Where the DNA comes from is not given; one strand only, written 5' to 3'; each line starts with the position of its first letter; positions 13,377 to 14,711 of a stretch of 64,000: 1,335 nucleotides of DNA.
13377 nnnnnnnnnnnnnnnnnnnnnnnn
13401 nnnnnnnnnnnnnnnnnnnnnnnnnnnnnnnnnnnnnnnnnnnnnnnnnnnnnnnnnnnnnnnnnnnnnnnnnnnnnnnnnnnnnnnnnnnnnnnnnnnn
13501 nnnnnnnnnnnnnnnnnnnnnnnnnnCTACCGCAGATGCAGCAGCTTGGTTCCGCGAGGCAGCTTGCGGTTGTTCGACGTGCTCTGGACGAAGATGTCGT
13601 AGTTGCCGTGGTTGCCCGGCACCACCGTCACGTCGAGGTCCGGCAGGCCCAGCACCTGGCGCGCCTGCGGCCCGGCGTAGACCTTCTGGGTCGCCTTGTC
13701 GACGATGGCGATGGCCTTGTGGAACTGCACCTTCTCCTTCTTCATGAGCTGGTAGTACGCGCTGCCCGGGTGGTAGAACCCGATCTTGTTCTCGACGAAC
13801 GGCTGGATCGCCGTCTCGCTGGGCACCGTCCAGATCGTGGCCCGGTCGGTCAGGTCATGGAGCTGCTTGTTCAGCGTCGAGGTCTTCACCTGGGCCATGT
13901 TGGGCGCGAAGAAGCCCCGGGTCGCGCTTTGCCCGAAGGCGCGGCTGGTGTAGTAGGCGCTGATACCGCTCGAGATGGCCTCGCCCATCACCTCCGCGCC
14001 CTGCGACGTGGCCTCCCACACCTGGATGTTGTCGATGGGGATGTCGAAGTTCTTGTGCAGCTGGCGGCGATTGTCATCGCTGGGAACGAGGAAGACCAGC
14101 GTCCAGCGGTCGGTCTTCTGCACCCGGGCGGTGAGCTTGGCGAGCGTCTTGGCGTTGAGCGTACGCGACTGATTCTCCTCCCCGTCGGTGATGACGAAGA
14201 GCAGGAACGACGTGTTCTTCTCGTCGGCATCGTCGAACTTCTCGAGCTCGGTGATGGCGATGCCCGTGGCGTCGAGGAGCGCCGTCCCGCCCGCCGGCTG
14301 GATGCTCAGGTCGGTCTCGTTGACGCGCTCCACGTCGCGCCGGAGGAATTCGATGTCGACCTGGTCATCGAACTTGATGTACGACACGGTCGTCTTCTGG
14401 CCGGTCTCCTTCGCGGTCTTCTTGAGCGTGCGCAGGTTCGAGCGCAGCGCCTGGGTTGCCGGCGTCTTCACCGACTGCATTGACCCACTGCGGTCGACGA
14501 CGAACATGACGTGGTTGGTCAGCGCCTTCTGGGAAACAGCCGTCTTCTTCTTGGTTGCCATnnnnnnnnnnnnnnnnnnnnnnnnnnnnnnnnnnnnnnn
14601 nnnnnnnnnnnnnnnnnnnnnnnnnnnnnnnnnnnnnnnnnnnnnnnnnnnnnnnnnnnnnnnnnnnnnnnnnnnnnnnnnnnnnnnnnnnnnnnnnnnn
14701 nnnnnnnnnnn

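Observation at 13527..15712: vWA protein + SPFH/band-7 lipoprotein + NfeD-like membrane partner as a phage-borne module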

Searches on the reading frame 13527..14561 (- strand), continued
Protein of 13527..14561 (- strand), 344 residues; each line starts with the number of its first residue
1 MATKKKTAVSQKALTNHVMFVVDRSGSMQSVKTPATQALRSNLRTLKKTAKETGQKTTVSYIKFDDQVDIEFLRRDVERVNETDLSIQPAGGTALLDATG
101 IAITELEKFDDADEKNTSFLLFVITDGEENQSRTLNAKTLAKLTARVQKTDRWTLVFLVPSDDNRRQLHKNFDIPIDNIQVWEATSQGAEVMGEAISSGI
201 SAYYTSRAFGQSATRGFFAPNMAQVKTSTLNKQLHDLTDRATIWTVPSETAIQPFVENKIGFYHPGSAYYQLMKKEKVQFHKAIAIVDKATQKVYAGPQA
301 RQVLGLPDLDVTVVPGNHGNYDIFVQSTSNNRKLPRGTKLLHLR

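Call 77: find_related_loci(query=A1, collection=metagenome_contigs, flank=6000)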
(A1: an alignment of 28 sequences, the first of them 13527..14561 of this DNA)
Query A1 (344 aa) in metagenome_contigs; peptide patterns used: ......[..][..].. (x = any residue, [..] = any of these).
155 stretches matched a pattern; 121 encode a relative of the query (tblastn E <= 1e-3); the best 80 are kept; 80 distinct loci.
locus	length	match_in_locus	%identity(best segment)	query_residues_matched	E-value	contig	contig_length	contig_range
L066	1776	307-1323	46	14-342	3e-90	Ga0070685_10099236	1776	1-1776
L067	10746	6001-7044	45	5-342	3e-83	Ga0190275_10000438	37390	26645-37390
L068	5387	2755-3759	44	10-342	2e-83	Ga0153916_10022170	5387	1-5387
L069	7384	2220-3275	44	1-342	5e-83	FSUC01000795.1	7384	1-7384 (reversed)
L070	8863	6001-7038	44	7-342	2e-82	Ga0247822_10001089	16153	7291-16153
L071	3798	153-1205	45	1-344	2e-82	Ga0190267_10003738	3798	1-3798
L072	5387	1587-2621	45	8-342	5e-82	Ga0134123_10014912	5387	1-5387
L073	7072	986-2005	46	13-342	1e-81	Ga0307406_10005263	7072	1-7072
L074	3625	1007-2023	46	14-342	9e-82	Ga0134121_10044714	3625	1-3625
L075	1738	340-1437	43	1-342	8e-85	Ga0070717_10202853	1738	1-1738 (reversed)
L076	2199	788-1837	43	3-343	6e-83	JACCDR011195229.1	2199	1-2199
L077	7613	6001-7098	43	1-342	2e-79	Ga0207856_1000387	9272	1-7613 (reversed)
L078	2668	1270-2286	45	14-342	3e-81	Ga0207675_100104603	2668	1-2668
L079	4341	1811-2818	42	11-344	3e-79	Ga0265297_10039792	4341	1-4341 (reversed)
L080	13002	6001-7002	41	4-341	2e-77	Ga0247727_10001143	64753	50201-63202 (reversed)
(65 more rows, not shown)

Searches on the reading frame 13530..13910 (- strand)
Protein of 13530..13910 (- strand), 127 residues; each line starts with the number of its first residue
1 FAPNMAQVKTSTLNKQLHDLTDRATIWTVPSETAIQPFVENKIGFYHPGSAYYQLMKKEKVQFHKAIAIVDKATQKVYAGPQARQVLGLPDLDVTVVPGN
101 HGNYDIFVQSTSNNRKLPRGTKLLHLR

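Call 54: search_solved_structures(query=A2, max_evalue=1)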
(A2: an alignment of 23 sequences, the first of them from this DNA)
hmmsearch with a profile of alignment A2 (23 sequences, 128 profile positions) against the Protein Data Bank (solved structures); distinct sequences matched with E-value up to 1: 1.
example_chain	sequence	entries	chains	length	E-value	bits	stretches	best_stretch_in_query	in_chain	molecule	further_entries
9jm7_B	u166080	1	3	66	0.092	15.9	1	9-45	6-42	LRD-2V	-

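Call 66: predict_structure(alignment_id=A2)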
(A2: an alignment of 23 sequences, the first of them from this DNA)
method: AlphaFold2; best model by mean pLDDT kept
length: 127 residues; sequences in the alignment: 23
mean_pLDDT: 94.2   pTM: 0.87
mean pLDDT of the five models: 94.2, 93.7, 93.4, 92.9, 92.2
residues with pLDDT >= 90: 107; 70-90: 20; 50-70: 0; < 50: 0
segments of 3 or more residues with pLDDT < 50: none
pLDDT, mean of each block of 10 residues (from residue 1): 87 94 97 98 96 94 96 96 92 90 94 96 96
secondary structure, 60 per line:
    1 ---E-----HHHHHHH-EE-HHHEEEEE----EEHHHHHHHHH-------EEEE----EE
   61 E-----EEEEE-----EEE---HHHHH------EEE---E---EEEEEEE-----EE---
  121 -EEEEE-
elements in order: H10-16 E24-28 H35-43 E51-54 E59-61 E67-71 E77-79 H83-87 E94-96 E104-110 E122-126

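Call 78: fold_search(model_id=the predicted structure, library=viral)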
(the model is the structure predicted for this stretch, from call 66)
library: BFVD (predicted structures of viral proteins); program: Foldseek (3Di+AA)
matches with E <= 10: 1182; with E <= 0.001: 0
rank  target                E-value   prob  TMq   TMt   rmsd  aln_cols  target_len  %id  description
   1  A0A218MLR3            1.5e-02  0.35  0.20  0.23  13.5       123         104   12  Uncharacterized protein [uncultured virus]
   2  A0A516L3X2            1.5e-02  0.18  0.18  0.19  14.4       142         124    8  (no name in the UniProt tables at hand)
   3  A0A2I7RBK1            4.5e-02  0.21  0.22  0.05  13.8       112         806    8  (no name in the UniProt tables at hand)
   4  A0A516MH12            5.9e-02  0.15  0.20  0.23  12.9       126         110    9  (no name in the UniProt tables at hand)
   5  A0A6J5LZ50            5.9e-02  0.12  0.17  0.18  14.7       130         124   12  Uncharacterized protein [uncultured Caudovirales phage]
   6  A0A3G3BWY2            6.3e-02  0.13  0.19  0.17  12.0       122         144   13  (no name in the UniProt tables at hand)
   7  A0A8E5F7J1            6.6e-02  0.18  0.22  0.23  13.8       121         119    8  (no name in the UniProt tables at hand)
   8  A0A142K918            6.6e-02  0.07  0.14  0.13  15.4       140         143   16  Minor tail protein [Gordonia phage Yvonnetastic]
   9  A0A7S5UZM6            7.0e-02  0.16  0.21  0.22  11.7       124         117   10  (no name in the UniProt tables at hand)
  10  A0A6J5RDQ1            7.4e-02  0.15  0.23  0.23  13.9       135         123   12  Uncharacterized protein [uncultured Caudovirales phage]
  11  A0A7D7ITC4            7.4e-02  0.09  0.18  0.16  13.4       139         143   13  (no name in the UniProt tables at hand)
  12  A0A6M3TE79            7.4e-02  0.09  0.19  0.17  15.7       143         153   12  (no name in the UniProt tables at hand)
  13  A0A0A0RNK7            7.9e-02  0.09  0.18  0.05  16.9       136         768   11  Uncharacterized protein [Bacillus phage Pookie]
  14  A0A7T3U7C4            7.9e-02  0.06  0.13  0.08  15.2       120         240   12  Putative tail fiber protein [Achromobacter phage vB_AchrS_AchV4]
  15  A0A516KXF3            8.3e-02  0.16  0.20  0.23  13.0       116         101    4  (no name in the UniProt tables at hand)
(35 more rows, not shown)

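Call 82: search_protein_families(library=pfam, alignment_id=A2, max_evalue=1)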
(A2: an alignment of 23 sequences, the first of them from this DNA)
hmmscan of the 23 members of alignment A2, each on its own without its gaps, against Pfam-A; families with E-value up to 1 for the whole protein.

A. member 1, seq(127 aa): 0 families

B. families by the number of members that match (of 23 scanned): 11 families
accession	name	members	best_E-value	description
PF16800.11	Endopep_inhib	1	0.039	IseA DL-endopeptidase inhibitor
PF16144.10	DUF4852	1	0.047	Domain of unknown function (DUF4852)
PF08645.17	PNK3P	1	0.059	Polynucleotide kinase 3 phosphatase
PF19001.5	DUF5730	1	0.061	Family of unknown function (DUF5730)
PF17952.6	Cas6_N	1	0.07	Cas6 N-terminal domain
PF16053.10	MRP-S34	1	0.092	Mitochondrial 28S ribosomal protein S34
PF02024.20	Leptin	1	0.11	Leptin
PF18076.6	FGAR-AT_N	1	0.13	Formylglycinamide ribonucleotide amidotransferase N-terminal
PF03755.18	YicC-like_N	1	0.13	Endoribonuclease YicC-like, N-terminal region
PF18755.6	RAMA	1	0.15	Restriction Enzyme Adenine Methylase Associated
PF17777.6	RL10P_insert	1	0.21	Insertion domain in 60S ribosomal protein L10P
